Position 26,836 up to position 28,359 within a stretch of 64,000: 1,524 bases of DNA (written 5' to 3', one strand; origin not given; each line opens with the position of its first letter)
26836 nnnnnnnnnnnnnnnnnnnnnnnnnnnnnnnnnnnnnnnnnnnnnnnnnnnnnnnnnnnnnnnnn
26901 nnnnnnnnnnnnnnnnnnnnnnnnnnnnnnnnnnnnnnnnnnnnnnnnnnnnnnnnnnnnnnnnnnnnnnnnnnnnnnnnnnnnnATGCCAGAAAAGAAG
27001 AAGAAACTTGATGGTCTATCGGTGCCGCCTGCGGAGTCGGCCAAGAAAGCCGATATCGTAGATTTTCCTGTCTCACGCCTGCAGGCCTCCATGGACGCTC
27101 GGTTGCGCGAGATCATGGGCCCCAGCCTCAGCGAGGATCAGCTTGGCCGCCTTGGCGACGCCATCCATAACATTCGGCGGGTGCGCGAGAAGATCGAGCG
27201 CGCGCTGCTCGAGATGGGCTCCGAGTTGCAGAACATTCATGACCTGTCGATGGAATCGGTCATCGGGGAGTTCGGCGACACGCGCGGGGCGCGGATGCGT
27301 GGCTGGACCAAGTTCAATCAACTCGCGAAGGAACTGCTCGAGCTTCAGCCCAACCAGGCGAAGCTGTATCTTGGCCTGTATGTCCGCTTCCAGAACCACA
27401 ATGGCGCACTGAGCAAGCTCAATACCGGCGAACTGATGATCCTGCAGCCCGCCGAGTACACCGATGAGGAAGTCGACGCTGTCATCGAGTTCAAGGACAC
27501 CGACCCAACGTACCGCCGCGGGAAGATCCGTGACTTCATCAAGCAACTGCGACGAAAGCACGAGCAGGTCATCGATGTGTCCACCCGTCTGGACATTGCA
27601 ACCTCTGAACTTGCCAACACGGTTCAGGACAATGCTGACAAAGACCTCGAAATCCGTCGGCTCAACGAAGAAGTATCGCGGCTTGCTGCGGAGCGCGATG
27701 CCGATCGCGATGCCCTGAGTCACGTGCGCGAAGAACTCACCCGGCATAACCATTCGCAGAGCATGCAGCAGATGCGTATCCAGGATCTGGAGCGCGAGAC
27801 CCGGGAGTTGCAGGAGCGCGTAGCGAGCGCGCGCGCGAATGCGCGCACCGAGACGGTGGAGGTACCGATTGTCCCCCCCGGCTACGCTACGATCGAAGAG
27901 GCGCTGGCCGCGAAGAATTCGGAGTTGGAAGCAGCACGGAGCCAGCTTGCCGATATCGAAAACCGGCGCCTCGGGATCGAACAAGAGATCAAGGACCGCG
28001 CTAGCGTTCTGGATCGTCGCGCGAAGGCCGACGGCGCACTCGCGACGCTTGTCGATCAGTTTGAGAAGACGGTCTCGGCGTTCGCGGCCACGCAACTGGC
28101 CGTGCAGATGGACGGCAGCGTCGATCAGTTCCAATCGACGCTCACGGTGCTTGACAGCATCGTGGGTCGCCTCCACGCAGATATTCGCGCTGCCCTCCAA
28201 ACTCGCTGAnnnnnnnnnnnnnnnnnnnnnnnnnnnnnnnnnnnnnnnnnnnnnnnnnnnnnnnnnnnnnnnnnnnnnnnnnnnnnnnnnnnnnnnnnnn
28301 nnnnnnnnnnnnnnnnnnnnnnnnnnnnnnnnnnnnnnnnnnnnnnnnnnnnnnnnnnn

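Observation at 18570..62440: Four copies of a ~55-bp element built around the perfect 14-bp palindrome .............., sited at backbone control points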

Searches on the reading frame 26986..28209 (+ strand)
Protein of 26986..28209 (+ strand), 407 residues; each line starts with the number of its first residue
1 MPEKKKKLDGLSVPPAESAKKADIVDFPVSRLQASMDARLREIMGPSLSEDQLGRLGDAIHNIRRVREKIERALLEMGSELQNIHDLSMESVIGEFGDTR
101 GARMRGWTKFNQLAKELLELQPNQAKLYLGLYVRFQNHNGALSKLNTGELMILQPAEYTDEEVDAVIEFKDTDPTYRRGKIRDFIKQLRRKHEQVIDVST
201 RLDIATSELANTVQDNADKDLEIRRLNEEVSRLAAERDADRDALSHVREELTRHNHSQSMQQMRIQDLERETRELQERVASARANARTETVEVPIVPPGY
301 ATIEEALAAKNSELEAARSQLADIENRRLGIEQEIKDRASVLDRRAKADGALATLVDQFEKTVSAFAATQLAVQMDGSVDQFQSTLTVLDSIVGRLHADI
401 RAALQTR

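Call 56: search_protein_families(library=pfam, proteins=[window:26986-28209:+], max_evalue=0.01)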
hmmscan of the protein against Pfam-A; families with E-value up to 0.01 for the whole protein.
window:26986-28209:+ (407 aa): 2 families
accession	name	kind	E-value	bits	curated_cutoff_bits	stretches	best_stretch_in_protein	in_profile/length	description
PF12329.13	TMF_DNA_bd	-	4.2e-05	23.9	35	1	217-282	8-73/74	TATA element modulatory factor 1 DNA binding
PF10473.14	CENP-F_leu_zip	-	0.0072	16.8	34.5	1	240-326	1-87/140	Leucine-rich repeats of kinetochore protein Cenp-F/LEK1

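Call 66: find_homologous_proteins(query=window:26986-28209:+, max_evalue=0.001)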
Query window:26986-28209:+ (407 aa): 20 proteins with E <= 0.001 among 8000 candidates.
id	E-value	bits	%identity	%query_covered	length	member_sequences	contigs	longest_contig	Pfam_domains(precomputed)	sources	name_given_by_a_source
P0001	1.9e-253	858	100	100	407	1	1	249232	-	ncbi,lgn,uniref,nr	ncbi:hypothetical protein FOB72_18070 (plasmid) [Cupriavidus pauculus]|uniref:Chromosome partition p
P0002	7.9e-184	629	74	100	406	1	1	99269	PF12329.14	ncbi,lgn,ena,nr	nr:hypothetical protein [uncultured Cupriavidus sp.]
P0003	1.4e-180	618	72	100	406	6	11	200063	-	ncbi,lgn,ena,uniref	ncbi:hypothetical protein SB751_19825 [Cupriavidus sp. SIMBA_020]|uniref:hypothetical protein n=1 Ta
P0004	6.2e-180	616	72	100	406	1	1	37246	-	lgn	-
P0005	4.1e-177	607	72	100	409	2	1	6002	-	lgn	-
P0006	4.5e-176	604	72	100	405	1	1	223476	-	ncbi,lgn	ncbi:hypothetical protein [Cupriavidus sp. Marseille-Q8015]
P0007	1.1e-175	602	71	100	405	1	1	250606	-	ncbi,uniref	ncbi:Chromosome partition protein Smc (plasmid) [Cupriavidus sp. H19C3]|uniref:hypothetical protein 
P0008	1.2e-175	602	71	100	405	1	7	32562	-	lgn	-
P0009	2.1e-175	601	71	100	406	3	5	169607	-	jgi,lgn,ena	-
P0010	3.2e-175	601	71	100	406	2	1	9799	-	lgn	-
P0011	2.1e-172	592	70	100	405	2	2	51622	-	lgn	-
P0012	5.4e-172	590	71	100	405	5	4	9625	-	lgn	-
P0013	2.0e-170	585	70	100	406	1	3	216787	-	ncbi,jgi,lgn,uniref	ncbi:coiled-coil domain-containing protein [Cupriavidus plantarum]|uniref:hypothetical protein n=1 T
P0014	9.7e-153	527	61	100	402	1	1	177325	-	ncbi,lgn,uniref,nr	ncbi:hypothetical protein SAMN05216345_111107 [Cupriavidus sp. YR651]|uniref:hypothetical protein n=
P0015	1.8e-127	444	55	100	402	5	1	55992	-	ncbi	ncbi:hypothetical protein [Cupriavidus necator]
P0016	5.9e-127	442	57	100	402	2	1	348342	-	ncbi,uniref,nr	ncbi:hypothetical protein [Cupriavidus sp. BIC8F]|uniref:hypothetical protein n=1 Tax=Cupriavidus sp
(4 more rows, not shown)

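Call 67: find_encoding_contigs(protein=P0002, flank=10000, max_places=2)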
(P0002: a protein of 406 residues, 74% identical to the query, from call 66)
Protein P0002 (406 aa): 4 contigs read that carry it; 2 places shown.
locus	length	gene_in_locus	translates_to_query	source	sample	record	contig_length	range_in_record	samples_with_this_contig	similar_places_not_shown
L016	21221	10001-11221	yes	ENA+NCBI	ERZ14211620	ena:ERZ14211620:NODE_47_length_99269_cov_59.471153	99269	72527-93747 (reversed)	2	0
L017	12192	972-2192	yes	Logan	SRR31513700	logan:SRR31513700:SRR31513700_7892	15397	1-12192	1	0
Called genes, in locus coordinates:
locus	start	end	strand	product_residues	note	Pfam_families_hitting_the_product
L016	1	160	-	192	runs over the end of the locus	-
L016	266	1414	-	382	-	PF12834:Phage_int_SAM_2 (weak), PF12835:Integrase_1, PF02954:HTH_8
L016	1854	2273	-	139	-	-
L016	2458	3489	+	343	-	PF17989:ALP_N, PF21523:ParM_N (weak), PF21522:MreB-like_C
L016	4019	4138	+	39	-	-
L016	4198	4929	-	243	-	PF00665:rve, PF13683:rve_3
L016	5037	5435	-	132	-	-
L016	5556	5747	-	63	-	-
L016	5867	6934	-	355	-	PF08273:Zn_Ribbon_Prim, PF23639:DUF7146, PF13362:Toprim_3 (weak)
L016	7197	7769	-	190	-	PF00436:SSB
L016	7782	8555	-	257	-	-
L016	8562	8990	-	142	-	-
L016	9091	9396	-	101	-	-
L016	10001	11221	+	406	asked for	PF12329:TMF_DNA_bd (weak)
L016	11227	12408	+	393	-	PF05280:FlhC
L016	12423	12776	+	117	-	-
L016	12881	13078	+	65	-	PF01679:Pmp3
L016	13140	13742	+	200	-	-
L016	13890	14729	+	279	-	-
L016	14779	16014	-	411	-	-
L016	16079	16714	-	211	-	PF08805:PilS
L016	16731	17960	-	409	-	PF00482:T2SSF (faint)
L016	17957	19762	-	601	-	PF00437:T2SSE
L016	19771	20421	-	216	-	-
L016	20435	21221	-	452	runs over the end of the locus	PF06864:PAP_PilO (weak)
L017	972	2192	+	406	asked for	PF12329:TMF_DNA_bd (weak)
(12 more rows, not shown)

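Call 68: find_encoding_contigs(protein=P0003, flank=10000, max_places=2)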
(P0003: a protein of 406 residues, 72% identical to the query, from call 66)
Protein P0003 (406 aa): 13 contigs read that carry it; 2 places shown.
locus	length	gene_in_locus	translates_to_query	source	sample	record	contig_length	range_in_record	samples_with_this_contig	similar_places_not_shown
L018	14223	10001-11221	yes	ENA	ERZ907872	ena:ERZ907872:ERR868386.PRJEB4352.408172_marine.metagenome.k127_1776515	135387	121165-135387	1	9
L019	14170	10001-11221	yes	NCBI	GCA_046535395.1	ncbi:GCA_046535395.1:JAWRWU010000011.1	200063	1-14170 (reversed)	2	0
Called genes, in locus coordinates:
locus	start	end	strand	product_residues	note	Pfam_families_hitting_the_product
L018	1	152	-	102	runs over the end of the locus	PF00216:Bac_DNA_binding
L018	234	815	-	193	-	-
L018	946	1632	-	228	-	-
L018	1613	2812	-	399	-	PF00589:Phage_integrase (faint), PF12834:Phage_int_SAM_2 (weak), PF12835:Integrase_1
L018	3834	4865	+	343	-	PF17989:ALP_N, PF21523:ParM_N (weak), PF21522:MreB-like_C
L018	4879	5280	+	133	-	-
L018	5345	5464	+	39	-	-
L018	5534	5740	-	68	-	-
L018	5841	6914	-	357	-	PF08273:Zn_Ribbon_Prim, PF23639:DUF7146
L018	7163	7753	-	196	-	PF00436:SSB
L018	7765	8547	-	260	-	-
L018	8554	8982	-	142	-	-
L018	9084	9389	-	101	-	-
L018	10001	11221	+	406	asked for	-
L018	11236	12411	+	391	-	PF05280:FlhC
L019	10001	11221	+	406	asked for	-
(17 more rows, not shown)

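Call 69: find_encoding_contigs(protein=P0014, flank=10000, max_places=2)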
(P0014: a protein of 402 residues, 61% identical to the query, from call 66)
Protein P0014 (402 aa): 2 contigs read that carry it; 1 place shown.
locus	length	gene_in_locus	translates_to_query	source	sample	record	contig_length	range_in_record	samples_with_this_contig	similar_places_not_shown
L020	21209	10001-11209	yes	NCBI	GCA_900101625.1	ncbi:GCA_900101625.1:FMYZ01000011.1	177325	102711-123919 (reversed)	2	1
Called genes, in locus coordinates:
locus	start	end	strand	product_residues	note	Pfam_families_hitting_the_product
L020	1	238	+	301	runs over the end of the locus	PF01223:Endonuclease_NS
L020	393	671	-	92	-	PF00216:Bac_DNA_binding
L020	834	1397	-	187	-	-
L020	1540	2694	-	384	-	PF12835:Integrase_1, PF02954:HTH_8 (weak)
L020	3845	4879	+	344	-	PF17989:ALP_N, PF21523:ParM_N (weak), PF21522:MreB-like_C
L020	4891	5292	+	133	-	-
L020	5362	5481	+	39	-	-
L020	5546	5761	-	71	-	-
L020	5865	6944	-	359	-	PF08273:Zn_Ribbon_Prim, PF23639:DUF7146, PF13362:Toprim_3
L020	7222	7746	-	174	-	PF00436:SSB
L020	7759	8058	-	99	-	-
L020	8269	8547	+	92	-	-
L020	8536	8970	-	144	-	-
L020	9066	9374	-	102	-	-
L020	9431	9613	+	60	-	-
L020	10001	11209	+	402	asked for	-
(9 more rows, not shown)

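Call 70: find_encoding_contigs(protein=P0007, flank=10000, max_places=1)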
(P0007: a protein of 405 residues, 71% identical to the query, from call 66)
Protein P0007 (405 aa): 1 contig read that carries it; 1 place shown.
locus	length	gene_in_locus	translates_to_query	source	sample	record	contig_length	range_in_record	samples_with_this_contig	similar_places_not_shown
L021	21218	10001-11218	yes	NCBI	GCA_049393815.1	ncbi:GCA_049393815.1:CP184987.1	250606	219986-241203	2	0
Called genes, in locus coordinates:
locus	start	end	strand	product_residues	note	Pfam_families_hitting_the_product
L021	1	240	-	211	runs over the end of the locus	-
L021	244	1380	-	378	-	PF12834:Phage_int_SAM_2 (weak), PF00589:Phage_integrase (weak), PF12835:Integrase_1, PF02954:HTH_8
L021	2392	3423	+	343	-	PF17989:ALP_N, PF21523:ParM_N (weak), PF21522:MreB-like_C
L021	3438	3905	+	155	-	-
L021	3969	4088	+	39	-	-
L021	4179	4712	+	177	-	PF01527:HTH_Tnp_1 (faint), PF13518:HTH_28 (weak), PF13551:HTH_29 (faint), PF13518:HTH_28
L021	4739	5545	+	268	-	PF13276:HTH_21, PF00665:rve, PF13683:rve_3, PF13333:rve_2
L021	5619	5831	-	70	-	-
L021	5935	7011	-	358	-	PF08273:Zn_Ribbon_Prim, PF23639:DUF7146, PF13362:Toprim_3 (weak)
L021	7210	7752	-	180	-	PF00436:SSB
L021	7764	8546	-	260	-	-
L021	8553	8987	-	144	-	-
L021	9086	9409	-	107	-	-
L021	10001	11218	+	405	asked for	-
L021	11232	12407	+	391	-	PF05280:FlhC (weak)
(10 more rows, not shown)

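Call 71: find_encoding_contigs(protein=P0013, flank=10000, max_places=1)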
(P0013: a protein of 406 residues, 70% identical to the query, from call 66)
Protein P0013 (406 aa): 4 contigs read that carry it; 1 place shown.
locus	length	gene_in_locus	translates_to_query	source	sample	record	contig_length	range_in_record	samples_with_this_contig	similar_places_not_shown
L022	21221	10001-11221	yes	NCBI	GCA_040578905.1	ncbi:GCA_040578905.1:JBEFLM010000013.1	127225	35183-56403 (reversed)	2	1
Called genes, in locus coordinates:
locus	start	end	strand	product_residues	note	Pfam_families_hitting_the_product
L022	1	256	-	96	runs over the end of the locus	PF00216:Bac_DNA_binding, PF18291:HU-HIG (weak)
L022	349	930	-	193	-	-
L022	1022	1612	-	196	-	-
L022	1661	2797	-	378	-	PF12834:Phage_int_SAM_2 (weak), PF00589:Phage_integrase (weak), PF12835:Integrase_1, PF02954:HTH_8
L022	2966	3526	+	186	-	-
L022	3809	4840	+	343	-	PF17989:ALP_N, PF21523:ParM_N (weak), PF21522:MreB-like_C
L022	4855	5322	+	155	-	-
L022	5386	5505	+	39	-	-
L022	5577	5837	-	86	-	-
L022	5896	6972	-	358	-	PF08273:Zn_Ribbon_Prim, PF23639:DUF7146, PF13362:Toprim_3 (weak)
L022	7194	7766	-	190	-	PF00436:SSB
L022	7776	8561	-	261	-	-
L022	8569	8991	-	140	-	-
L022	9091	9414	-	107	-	-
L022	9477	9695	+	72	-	-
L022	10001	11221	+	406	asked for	-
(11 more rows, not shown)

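Call 72: find_encoding_contigs(protein=P0016, flank=10000, max_places=1)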
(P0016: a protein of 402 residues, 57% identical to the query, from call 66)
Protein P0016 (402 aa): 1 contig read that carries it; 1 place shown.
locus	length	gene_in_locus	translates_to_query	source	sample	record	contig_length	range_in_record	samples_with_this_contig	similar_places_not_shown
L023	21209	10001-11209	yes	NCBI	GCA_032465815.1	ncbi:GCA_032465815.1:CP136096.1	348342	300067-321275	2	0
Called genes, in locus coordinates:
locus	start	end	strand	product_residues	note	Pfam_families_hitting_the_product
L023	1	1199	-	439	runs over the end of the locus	PF12835:Integrase_1 (weak), PF02954:HTH_8 (weak)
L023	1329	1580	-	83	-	-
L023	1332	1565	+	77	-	-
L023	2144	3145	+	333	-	PF17989:ALP_N, PF21523:ParM_N (weak), PF21522:MreB-like_C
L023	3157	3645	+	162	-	-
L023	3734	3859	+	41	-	-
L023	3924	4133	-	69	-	-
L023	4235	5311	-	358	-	PF08273:Zn_Ribbon_Prim, PF23639:DUF7146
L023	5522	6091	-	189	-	PF00436:SSB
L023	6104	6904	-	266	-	-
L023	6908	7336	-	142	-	-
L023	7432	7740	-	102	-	-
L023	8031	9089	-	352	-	PF13551:HTH_29 (faint), PF13565:HTH_32 (weak), PF00665:rve, PF13683:rve_3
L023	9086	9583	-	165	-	PF01527:HTH_Tnp_1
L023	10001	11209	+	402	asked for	-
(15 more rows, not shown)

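Call 73: find_encoding_contigs(protein=P0009, flank=10000, max_places=1)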
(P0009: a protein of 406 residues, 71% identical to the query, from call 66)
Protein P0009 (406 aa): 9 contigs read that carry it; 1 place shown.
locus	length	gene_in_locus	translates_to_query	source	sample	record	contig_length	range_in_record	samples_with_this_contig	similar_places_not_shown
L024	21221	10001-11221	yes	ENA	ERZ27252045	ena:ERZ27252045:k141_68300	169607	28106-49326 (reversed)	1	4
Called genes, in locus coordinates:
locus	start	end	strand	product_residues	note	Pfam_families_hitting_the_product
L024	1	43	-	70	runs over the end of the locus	-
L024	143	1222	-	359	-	PF08273:Zn_Ribbon_Prim, PF23639:DUF7146, PF13362:Toprim_3 (weak)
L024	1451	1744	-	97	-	-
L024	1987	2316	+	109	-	PF12840:HTH_20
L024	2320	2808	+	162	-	-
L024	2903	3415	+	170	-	PF01451:LMWPc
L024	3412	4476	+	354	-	PF01758:SBF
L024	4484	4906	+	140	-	PF03960:ArsC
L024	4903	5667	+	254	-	PF03358:FMN_red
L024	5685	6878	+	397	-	PF07690:MFS_1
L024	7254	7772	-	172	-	PF00436:SSB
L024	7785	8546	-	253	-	-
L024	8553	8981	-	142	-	-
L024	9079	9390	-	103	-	-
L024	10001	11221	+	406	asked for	-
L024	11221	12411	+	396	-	PF05280:FlhC (weak)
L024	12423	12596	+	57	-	-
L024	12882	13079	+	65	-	PF01679:Pmp3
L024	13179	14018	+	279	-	-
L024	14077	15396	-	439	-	-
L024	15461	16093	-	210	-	PF08805:PilS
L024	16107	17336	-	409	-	PF00482:T2SSF (faint)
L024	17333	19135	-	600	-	PF00437:T2SSE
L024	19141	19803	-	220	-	-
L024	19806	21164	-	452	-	-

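Call 76: search_protein_families(library=ncbifam, proteins=[window:26986-28209:+], max_evalue=0.01)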
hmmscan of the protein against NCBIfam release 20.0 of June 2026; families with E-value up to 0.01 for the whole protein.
window:26986-28209:+ (407 aa): 5 families
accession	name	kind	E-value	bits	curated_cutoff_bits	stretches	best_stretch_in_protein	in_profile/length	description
TIGR02168.1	SMC_prok_B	equivalog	1.5e-05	23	567.35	1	178-372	741-935/1181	chromosome segregation protein SMC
NF003034.1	PRK03918.1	equivalog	2.6e-05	22.4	700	1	180-381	169-376/878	DNA double-strand break repair ATPase Rad50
NF002572.0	PRK02224.1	equivalog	0.0002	19.8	1087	1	178-363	236-421/888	DNA double-strand break repair ATPase Rad50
NF041751.2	sbcc_Staph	equivalog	0.00055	18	920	1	178-401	558-773/1007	exonuclease subunit SbcC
NF045487.1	ASRP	equivalog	0.0013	17.4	300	0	305-398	341-436/593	archaea-specific SMC-related protein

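Call 86: predict_structure(alignment_id=A2)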
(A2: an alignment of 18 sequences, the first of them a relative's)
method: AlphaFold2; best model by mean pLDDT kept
length: 407 residues; sequences in the alignment: 18
mean_pLDDT: 75.2   pTM: 0.29
mean pLDDT of the five models: 75.2, 71.8, 71.5, 69.8, 69.5
residues with pLDDT >= 90: 79; 70-90: 210; 50-70: 79; < 50: 39
segments of 3 or more residues with pLDDT < 50: 1-29, 286-293
pLDDT, mean of each block of 10 residues (from residue 1): 36 35 38 72 74 76 70 77 88 88 89 80 80 76 57 57 67 64 75 80 88 91 94 94 93 92 91 84 49 57 81 88 90 90 80 80 77 68 72 79 64
secondary structure, 60 per line:
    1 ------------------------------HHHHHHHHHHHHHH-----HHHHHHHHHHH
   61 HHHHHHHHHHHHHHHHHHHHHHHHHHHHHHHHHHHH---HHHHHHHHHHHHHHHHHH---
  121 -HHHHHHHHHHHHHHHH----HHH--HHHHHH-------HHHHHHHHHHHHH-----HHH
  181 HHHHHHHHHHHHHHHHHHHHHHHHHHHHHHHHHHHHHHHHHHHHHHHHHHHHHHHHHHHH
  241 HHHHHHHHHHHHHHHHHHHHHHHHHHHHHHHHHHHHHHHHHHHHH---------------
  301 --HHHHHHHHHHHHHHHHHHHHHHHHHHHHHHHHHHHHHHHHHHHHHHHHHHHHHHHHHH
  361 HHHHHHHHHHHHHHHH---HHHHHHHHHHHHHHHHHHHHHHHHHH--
elements in order: H31-44 H50-96 H100-117 H122-137 H147-152 H160-172 H178-285 H303-376 H380-405

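Call 88: fold_search(model_id=the predicted structure, library=pdb)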
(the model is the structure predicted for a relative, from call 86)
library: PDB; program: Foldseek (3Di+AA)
matches with E <= 10: 92; with E <= 0.001: 0
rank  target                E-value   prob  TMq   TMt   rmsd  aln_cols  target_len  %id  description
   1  1qu7_B                1.0e+00  0.15  0.13  0.21  32.3       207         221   18  FOUR HELICAL-BUNDLE STRUCTURE OF THE CYTOPLASMIC DOMAIN OF A SERINE CHEMOTAXIS RECEPTOR (released 2000-07-12)
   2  3zx6_A                1.4e+00  0.13  0.13  0.16  28.8       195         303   15  Structure of Hamp(AF1503)-Tsr fusion - Hamp (A291V) mutant (released 2012-02-29)
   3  6fxe_B                1.9e+00  0.18  0.15  0.27  13.6       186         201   14  BBE31 from Lyme disease agent Borrelia (Borreliella) burgdorferi playing a vital role in successful colonization of th (released 2019-03-20)
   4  3rqe_D                2.0e+00  0.04  0.08  0.13  18.9       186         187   14  Cerebral cavernous malformation 3 (CCM3) in complex with paxillin LD1 (released 2011-06-01)
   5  3zx6_B                2.1e+00  0.11  0.12  0.16  29.1       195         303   14  Structure of Hamp(AF1503)-Tsr fusion - Hamp (A291V) mutant (released 2012-02-29)
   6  3g67_A                2.6e+00  0.05  0.10  0.15  27.7       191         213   15  Crystal Structure of a Soluble Chemoreceptor from Thermotoga maritima (released 2009-07-28)
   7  6a2a_B                2.9e+00  0.06  0.11  0.09  14.3       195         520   17  Crystal structure of a synthase 2 from santalum album (released 2019-06-12)
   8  8a1g_C                3.1e+00  0.09  0.11  0.22  18.8       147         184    9  Structure of the SNX1-SNX5 complex (released 2023-06-14)
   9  5fd7                  3.2e+00  0.10  0.11  0.30  23.0       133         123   15  X-ray Crystal Structure of ESCRT-III Snf7 core domain (conformation A) (released 2015-12-30)
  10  5v8i_2t               3.6e+00  0.08  0.10  0.29  13.0       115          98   15  Thermus thermophilus 70S ribosome lacking ribosomal protein uS17 (released 2018-03-28)
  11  9k2v_a                3.8e+00  0.08  0.15  0.13  16.2       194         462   17  Cyanophage A4 pre-ejectosome (released 2025-04-09)
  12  7xgg_A                3.8e+00  0.05  0.08  0.18  19.1       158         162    8  Crystal structure of BCL-xL in complex with computationally designed inhibitor protein (released 2022-07-20)
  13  8c5v_I                4.0e+00  0.08  0.12  0.10  29.0       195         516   16  Chemotaxis core signalling unit from E protein lysed E. coli cells (released 2023-09-13)
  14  8qbr                  4.0e+00  0.03  0.08  0.14  27.9       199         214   11  Cryo-EM structure of Vipp1 helical filament with lattice 1 (Vipp1_L1) (released 2024-09-18)
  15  9s99_B                4.3e+00  0.07  0.12  0.21  16.1       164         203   14  CdvB2 filament - high twist, class B (released 2026-01-28)
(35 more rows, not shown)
